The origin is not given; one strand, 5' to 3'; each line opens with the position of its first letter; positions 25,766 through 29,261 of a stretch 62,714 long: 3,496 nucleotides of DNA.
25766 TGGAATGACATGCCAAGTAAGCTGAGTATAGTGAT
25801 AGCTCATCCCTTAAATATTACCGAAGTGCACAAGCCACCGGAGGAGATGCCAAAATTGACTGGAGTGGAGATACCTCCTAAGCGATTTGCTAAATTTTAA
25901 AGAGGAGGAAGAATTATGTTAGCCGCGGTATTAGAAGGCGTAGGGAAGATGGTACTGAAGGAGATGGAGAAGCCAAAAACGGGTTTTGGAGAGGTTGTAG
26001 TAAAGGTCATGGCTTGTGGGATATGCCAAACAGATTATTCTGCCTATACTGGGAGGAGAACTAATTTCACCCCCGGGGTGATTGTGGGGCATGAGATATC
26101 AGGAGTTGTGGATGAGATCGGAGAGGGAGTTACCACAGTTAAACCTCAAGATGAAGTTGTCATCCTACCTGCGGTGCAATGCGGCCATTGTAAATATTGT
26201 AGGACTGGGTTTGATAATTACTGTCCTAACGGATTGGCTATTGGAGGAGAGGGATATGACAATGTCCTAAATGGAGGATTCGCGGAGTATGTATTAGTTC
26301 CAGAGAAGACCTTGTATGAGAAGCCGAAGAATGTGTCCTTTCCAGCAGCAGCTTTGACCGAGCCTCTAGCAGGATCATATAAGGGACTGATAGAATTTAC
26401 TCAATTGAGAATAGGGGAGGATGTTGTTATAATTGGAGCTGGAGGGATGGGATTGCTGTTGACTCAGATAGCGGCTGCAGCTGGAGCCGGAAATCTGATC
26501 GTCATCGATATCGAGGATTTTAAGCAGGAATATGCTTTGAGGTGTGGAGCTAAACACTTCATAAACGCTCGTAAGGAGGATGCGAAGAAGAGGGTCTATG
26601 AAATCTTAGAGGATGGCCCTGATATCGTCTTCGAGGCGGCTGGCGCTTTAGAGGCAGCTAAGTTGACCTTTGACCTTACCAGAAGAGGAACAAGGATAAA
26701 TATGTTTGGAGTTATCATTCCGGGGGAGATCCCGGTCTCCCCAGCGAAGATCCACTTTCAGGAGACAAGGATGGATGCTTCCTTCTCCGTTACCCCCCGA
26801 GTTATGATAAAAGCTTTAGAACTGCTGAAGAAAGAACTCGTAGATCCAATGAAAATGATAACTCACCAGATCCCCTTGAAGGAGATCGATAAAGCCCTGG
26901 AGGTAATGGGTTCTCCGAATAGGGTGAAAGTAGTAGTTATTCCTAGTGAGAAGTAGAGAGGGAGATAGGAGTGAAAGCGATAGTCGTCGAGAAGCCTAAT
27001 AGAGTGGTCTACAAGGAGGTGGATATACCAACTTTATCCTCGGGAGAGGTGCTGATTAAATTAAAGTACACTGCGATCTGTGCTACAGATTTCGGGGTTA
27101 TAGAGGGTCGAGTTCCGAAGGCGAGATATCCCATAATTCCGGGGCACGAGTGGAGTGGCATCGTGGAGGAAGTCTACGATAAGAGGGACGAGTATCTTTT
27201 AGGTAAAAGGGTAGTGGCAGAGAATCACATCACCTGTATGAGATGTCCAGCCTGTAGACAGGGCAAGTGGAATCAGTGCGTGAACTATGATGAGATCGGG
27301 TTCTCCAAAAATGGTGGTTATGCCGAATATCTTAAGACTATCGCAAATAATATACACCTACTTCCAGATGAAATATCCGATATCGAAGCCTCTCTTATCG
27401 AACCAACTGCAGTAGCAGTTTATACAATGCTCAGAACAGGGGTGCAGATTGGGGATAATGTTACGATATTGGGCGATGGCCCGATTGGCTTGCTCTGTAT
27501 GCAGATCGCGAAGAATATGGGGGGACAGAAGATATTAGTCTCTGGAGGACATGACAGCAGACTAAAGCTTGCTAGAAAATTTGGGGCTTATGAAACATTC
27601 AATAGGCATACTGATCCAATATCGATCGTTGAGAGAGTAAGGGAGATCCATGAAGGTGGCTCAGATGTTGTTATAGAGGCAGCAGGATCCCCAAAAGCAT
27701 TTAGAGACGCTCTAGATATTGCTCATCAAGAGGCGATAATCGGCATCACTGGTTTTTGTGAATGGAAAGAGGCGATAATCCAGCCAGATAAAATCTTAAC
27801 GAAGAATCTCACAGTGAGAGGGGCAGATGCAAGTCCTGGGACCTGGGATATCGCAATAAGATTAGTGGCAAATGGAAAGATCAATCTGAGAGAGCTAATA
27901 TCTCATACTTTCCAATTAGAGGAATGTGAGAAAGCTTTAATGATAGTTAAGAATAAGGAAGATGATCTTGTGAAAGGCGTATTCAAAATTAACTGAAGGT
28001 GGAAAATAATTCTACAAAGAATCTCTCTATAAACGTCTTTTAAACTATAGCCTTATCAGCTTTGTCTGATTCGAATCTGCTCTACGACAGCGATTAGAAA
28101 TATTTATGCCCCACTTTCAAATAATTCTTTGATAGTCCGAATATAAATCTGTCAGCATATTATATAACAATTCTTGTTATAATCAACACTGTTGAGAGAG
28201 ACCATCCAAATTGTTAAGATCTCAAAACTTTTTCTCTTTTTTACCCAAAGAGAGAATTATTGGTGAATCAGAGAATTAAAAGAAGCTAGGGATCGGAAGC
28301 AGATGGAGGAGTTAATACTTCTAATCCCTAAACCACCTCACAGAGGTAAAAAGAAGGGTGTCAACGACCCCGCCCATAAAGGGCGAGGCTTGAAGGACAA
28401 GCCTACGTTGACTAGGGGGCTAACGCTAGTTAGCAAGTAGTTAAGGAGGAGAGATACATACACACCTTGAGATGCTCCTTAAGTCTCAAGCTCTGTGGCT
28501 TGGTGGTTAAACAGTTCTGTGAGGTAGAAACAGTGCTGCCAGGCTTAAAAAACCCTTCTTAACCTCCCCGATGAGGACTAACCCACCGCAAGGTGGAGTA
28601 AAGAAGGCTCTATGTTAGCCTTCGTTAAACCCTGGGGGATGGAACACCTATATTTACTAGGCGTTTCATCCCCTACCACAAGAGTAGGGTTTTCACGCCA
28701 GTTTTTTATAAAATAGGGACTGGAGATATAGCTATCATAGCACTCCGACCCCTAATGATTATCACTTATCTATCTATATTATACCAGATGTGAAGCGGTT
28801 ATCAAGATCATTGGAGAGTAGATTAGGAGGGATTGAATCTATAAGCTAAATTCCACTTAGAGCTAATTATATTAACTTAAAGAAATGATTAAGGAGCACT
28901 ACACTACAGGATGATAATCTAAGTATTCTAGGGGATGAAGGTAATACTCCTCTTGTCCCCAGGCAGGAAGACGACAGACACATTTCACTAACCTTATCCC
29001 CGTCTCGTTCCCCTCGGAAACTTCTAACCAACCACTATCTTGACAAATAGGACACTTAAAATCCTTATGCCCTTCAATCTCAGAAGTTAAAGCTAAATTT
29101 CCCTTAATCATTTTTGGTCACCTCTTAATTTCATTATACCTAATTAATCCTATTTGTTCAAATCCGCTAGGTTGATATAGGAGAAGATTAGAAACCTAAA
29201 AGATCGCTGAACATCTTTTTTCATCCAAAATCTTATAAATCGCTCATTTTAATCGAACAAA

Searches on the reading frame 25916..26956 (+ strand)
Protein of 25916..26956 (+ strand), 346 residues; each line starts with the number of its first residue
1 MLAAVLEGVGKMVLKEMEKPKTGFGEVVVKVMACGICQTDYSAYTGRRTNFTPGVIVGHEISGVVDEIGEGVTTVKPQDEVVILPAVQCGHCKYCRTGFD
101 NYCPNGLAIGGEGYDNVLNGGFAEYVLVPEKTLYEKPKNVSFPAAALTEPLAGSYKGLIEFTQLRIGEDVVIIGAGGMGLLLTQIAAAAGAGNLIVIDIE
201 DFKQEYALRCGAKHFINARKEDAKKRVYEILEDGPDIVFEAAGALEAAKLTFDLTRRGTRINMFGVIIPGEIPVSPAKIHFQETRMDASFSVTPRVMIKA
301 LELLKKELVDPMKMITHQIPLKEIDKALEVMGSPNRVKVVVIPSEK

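Call 16: search_protein_families(library=pfam, proteins=[window:25916-26956:+], max_evalue=0.001)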
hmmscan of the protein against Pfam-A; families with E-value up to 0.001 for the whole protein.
window:25916-26956:+ (346 aa): 3 families
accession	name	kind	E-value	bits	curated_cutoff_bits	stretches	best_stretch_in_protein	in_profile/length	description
PF08240.17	ADH_N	-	2.1e-27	95.8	23.5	1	25-138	3-104/104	Alcohol dehydrogenase GroES-like domain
PF00107.32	ADH_zinc_N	-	4.2e-22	78.9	31.8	1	177-305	1-128/129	Zinc-binding dehydrogenase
PF16912.11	Glu_dehyd_C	-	1.4e-05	25.2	34.9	1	168-341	32-209/211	Glucose dehydrogenase C-terminus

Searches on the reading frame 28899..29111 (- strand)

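Call 16: search_protein_families(library=pfam, proteins=[window:28899-29111:-], max_evalue=0.001)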
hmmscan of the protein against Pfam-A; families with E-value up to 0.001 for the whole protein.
window:28899-29111:- (70 aa): 0 families

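Call 30: search_protein_families(library=phrogs, proteins=[window:28899-29108:-], max_evalue=0.01)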
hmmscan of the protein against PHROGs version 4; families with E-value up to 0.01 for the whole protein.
window:28899-29108:- (69 aa): 0 families

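Call 88: search_protein_families(library=pfam, proteins=[window:28899-29108:-], max_evalue=0.1)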
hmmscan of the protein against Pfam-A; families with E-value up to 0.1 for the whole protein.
window:28899-29108:- (69 aa): 2 families
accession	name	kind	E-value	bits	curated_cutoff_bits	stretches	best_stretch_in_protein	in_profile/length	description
PF24440.1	DUF7559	-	0.049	14.3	27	1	13-29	32-48/52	Family of unknown function (DUF7559)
PF05129.18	Zn_ribbon_Elf1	-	0.05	14.2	29.8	1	14-45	20-52/79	Transcription elongation factor Elf1 like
